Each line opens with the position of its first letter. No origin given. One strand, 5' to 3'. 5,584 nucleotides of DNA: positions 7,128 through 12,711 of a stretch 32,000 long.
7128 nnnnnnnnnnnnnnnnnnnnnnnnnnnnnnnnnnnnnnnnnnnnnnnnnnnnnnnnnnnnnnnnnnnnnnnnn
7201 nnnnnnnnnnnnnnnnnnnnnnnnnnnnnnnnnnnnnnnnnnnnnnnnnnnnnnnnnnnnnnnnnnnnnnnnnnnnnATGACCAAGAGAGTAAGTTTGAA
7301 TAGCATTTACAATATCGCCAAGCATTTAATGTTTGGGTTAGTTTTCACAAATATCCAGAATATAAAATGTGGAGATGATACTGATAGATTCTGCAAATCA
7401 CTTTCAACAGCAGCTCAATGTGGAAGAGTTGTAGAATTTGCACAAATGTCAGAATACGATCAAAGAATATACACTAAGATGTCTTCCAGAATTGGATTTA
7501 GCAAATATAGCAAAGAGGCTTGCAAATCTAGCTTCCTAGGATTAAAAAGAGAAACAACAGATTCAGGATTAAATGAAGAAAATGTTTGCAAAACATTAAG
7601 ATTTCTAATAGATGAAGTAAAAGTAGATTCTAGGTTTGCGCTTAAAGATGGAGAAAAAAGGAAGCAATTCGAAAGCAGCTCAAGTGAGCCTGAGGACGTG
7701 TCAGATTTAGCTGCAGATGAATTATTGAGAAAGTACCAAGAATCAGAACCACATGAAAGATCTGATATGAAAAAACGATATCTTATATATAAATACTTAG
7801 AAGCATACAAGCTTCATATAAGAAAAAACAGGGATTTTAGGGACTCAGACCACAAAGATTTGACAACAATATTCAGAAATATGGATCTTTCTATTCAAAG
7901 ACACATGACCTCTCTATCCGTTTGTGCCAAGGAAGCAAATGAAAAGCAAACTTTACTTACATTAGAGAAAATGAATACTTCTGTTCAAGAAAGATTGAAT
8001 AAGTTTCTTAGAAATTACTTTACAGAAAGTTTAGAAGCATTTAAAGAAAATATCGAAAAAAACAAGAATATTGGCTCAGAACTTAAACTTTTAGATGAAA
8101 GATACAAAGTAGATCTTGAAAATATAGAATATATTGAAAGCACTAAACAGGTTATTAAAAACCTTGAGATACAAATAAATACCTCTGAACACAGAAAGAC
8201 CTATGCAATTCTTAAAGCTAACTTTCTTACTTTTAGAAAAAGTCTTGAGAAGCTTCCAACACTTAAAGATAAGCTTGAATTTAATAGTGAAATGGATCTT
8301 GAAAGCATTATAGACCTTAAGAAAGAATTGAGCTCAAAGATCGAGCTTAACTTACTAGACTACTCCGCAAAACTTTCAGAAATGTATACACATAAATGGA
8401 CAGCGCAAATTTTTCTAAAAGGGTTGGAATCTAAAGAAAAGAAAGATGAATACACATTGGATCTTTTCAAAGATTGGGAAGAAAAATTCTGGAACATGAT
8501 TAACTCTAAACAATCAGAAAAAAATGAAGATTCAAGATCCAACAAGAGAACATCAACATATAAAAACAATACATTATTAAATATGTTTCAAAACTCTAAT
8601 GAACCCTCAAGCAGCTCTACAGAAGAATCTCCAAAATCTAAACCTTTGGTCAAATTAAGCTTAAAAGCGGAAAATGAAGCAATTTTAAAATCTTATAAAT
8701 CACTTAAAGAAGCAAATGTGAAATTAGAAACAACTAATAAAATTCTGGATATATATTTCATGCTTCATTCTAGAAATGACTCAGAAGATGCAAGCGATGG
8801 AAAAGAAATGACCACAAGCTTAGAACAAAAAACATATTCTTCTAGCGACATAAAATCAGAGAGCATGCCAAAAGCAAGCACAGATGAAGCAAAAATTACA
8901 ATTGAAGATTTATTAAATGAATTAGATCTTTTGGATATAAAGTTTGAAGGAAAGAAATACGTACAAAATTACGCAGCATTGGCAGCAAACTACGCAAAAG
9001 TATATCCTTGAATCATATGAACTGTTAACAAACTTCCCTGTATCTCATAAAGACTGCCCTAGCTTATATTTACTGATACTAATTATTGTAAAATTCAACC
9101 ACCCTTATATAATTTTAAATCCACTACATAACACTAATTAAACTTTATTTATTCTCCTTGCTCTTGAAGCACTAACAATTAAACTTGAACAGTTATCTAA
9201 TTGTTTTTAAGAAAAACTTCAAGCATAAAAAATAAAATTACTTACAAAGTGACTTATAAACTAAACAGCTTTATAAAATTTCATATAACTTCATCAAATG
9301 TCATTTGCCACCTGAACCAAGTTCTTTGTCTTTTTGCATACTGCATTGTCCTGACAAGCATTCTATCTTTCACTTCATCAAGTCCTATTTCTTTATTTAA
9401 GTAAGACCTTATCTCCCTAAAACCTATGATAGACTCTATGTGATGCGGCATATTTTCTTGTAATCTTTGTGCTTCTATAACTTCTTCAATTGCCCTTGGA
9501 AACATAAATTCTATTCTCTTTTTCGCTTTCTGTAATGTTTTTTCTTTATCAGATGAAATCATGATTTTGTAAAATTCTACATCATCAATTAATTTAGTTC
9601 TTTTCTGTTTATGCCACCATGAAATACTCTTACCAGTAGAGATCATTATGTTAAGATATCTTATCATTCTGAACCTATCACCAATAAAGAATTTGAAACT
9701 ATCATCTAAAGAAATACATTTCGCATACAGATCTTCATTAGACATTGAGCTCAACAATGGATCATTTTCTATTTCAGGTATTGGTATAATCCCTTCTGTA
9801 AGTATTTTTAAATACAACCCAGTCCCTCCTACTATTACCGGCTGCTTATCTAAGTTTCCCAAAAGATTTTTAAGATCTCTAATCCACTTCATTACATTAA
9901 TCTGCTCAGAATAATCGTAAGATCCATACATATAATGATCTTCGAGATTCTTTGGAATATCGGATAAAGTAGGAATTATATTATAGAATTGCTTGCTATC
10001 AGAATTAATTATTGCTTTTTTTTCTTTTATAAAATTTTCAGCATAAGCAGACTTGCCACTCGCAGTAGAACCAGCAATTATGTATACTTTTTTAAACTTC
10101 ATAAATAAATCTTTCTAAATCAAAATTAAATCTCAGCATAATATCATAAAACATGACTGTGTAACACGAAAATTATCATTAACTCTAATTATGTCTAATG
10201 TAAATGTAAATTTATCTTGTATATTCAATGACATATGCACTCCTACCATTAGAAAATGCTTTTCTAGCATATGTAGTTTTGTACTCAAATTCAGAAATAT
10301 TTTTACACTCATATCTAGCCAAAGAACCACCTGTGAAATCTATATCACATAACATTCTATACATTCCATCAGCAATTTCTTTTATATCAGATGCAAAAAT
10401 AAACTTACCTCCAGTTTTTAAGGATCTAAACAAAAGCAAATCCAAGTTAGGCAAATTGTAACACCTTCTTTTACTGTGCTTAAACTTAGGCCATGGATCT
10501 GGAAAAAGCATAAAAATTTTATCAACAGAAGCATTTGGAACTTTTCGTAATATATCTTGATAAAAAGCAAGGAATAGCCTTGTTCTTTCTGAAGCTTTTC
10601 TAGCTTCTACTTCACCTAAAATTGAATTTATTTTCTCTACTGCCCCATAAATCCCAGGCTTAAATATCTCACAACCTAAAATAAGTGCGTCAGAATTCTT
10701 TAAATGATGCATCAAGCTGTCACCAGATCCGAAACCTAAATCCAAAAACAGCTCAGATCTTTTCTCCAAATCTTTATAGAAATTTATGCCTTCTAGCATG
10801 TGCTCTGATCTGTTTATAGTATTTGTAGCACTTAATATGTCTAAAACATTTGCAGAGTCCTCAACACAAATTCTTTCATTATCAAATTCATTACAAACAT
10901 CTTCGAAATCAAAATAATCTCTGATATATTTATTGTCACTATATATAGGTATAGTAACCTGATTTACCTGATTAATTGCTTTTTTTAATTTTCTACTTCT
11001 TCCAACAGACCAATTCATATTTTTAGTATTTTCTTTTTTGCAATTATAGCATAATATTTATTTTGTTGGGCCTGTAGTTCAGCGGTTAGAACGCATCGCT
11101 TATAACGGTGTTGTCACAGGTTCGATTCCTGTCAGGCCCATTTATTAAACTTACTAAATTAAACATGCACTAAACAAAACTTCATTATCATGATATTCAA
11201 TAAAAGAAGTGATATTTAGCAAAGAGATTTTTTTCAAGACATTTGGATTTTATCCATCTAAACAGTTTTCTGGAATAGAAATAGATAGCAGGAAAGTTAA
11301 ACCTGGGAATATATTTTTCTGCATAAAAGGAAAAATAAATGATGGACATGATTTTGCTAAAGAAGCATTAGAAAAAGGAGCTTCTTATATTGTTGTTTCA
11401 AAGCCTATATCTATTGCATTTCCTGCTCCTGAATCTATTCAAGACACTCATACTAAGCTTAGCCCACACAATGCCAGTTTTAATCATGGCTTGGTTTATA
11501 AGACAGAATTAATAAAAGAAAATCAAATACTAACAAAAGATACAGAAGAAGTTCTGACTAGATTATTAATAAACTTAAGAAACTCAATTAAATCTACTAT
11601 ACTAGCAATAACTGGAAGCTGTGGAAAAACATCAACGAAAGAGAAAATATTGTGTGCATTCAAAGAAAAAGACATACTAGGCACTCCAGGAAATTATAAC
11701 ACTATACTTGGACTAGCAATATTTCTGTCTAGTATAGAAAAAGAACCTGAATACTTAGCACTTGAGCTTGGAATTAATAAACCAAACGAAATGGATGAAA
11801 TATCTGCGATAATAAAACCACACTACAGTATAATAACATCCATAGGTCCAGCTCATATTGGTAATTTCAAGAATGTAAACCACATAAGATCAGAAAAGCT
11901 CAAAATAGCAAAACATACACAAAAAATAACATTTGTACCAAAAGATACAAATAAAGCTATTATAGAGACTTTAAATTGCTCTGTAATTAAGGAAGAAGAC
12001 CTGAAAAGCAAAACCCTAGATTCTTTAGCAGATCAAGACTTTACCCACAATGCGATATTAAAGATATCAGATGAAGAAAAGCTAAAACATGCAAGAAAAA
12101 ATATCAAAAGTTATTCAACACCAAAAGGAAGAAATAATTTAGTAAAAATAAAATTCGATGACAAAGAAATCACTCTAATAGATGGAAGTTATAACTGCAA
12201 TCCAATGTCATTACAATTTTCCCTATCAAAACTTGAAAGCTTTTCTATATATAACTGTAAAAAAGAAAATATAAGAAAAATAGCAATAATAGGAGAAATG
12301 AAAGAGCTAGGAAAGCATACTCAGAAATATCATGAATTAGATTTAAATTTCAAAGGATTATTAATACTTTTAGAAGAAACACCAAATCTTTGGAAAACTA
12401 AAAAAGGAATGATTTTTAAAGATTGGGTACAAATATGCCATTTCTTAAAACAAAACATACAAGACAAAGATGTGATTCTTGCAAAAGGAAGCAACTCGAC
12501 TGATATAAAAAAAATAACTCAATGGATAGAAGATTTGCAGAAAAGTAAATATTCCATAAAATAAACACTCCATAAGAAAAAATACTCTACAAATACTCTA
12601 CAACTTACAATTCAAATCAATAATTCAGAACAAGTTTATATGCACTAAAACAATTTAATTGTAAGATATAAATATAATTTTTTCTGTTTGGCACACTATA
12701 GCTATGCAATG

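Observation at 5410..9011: Translationally coupled pair of large ORFan secreted-type proteins: the only non-housekeeping block in the window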

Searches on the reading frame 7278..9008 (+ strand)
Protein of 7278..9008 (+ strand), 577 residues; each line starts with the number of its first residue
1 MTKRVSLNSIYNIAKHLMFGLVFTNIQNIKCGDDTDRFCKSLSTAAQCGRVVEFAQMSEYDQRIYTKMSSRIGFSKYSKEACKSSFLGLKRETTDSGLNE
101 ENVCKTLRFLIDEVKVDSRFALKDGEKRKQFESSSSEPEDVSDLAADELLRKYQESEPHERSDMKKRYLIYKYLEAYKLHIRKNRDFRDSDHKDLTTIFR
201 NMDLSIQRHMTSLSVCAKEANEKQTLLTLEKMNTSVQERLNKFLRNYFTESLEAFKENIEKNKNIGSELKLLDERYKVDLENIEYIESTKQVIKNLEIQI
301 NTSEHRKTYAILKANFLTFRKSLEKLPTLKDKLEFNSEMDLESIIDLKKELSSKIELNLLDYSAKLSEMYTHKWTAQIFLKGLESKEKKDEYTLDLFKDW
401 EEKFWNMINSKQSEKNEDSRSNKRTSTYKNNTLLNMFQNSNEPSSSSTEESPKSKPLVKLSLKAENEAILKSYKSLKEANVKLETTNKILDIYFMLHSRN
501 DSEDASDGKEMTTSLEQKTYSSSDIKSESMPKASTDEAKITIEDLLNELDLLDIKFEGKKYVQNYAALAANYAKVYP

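Call 8: search_protein_families(library=pfam, proteins=[window:7278-9008:+], max_evalue=1)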
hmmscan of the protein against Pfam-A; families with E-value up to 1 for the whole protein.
window:7278-9008:+ (577 aa): 3 families
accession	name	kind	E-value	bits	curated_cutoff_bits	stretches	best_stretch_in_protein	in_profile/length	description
PF18548.6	MetOD2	-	0.16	12.3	30.6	1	256-306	29-76/88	Metanogen output domain 2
PF12308.13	Noelin-1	-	0.43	11.2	25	1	256-305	42-88/100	Neurogenesis glycoprotein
PF21539.2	Med15_C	-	0.47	11.3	23.9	0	265-298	5-36/110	ARC105/Med15 mediator subunit C-terminal domain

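Call 9: search_protein_families(library=ncbifam, proteins=[window:7278-9008:+], max_evalue=1)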
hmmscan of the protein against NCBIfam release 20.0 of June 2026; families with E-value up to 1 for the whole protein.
window:7278-9008:+ (577 aa): 0 families

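Call 11: search_solved_structures(query=window:7278-9008:+, max_evalue=1)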
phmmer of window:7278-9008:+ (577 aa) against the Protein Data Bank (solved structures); distinct sequences matched with E-value up to 1: 0.

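Call 13: find_homologous_proteins(query=window:7278-9008:+)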
Query window:7278-9008:+ (577 aa): 1 proteins with E <= 0.001 among 8000 candidates.
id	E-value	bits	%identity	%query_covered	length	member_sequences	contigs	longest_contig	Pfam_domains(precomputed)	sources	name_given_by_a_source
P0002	0.0e+0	1231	100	100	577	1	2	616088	-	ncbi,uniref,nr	ncbi:hypothetical protein [Candidatus Nesciobacter abundans]|uniref:Uncharacterized protein n=1 Tax=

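Call 27: predict_structure(protein=window:7278-9008:+)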
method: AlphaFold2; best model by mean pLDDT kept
length: 577 residues; sequences in the alignment: 1
mean_pLDDT: 36.2   pTM: 0.20
mean pLDDT of the five models: 36.2, 34.6, 31.0, 30.6, 28.7
residues with pLDDT >= 90: 0; 70-90: 0; 50-70: 3; < 50: 574
segments of 3 or more residues with pLDDT < 50: 1-39, 41-150, 152-154, 156-577
pLDDT, mean of each block of 10 residues (from residue 1): 32 36 38 43 44 36 38 41 40 38 34 32 36 37 44 47 43 40 37 34 31 30 32 34 38 42 43 40 37 37 38 37 38 36 37 33 32 34 39 43 39 34 32 29 28 31 33 33 35 35 34 30 26 32 39 38 38 32
secondary structure, 60 per line:
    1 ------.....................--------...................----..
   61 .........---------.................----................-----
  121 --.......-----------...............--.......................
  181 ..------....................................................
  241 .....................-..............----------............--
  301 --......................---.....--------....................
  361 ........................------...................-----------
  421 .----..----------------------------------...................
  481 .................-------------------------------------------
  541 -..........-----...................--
elements in order: H7-27 H36-54 H59-69 H79-95 H100-115 H123-129 H141-155 H158-182 H189-261 H263-276 H287-298 H303-324 H328-332 H341-384 H391-409 H462-497 H542-551 H557-575

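Call 75: search_protein_families(library=padloc, proteins=[window:7278-9008:+], max_evalue=0.01)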
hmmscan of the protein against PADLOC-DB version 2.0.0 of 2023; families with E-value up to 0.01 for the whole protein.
window:7278-9008:+ (577 aa): 0 families

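Call 76: search_protein_families(library=phrogs, proteins=[window:7278-9008:+], max_evalue=0.01)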
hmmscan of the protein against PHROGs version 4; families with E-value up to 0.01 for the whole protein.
window:7278-9008:+ (577 aa): 0 families

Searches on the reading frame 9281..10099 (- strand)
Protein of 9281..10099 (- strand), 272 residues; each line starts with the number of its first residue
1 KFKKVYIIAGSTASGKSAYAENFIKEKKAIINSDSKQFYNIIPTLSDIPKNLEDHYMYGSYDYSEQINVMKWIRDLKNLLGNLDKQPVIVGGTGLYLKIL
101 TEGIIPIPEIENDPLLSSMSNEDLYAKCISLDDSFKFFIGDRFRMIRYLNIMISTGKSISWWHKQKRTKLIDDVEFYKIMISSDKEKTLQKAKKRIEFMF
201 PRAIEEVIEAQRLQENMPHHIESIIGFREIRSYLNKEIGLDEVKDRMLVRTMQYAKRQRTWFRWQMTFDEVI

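Call 22: search_protein_families(library=pfam, proteins=[window:9281-10099:-], max_evalue=0.00001)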
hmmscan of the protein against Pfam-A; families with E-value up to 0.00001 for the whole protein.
window:9281-10099:- (272 aa): 2 families
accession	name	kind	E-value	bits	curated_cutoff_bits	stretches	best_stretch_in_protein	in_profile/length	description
PF01715.23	IPPT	-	2.3e-37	129.4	23.6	1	54-263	22-241/243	IPP transferase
PF01745.22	IPT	-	9.2e-07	28.9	20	0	154-248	95-197/233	Isopentenyl transferase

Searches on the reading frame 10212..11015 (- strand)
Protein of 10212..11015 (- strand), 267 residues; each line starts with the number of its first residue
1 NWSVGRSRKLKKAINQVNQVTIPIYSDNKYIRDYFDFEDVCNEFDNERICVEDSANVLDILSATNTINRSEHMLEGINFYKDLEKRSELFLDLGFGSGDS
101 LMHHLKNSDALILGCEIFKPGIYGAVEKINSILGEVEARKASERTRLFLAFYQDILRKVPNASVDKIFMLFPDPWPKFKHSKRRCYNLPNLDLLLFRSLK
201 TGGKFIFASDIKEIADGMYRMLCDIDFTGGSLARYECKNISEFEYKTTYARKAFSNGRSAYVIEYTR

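Call 22: search_protein_families(library=pfam, proteins=[window:10212-11015:-], max_evalue=0.00001)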
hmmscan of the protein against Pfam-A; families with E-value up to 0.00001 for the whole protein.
window:10212-11015:- (267 aa): 1 family
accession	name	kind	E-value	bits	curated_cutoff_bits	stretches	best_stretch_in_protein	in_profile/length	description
PF02390.23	Methyltransf_4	-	4e-22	78.9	24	1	88-261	3-171/173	Putative methyltransferase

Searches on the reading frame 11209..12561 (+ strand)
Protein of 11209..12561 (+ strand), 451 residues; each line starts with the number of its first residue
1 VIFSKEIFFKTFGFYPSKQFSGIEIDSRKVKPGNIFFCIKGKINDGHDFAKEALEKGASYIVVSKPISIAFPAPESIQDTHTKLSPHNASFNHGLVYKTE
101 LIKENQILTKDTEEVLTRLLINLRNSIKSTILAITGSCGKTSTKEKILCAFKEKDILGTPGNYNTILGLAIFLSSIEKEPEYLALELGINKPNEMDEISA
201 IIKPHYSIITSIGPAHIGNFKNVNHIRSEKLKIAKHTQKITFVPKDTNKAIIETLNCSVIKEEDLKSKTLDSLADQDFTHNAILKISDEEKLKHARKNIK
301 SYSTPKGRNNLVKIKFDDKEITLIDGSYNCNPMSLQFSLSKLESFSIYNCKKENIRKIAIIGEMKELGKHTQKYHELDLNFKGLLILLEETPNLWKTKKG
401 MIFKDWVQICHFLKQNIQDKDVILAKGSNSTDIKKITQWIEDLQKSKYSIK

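Call 22: search_protein_families(library=pfam, proteins=[window:11209-12561:+], max_evalue=0.00001)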
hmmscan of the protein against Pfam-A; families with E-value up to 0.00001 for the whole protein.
window:11209-12561:+ (451 aa): 2 families
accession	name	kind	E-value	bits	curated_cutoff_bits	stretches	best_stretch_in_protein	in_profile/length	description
PF08245.18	Mur_ligase_M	-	5.1e-21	76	24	1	134-258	1-138/200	Mur ligase middle domain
PF01225.30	Mur_ligase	-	1.6e-10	41.7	21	1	20-86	2-58/95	Mur ligase family, catalytic domain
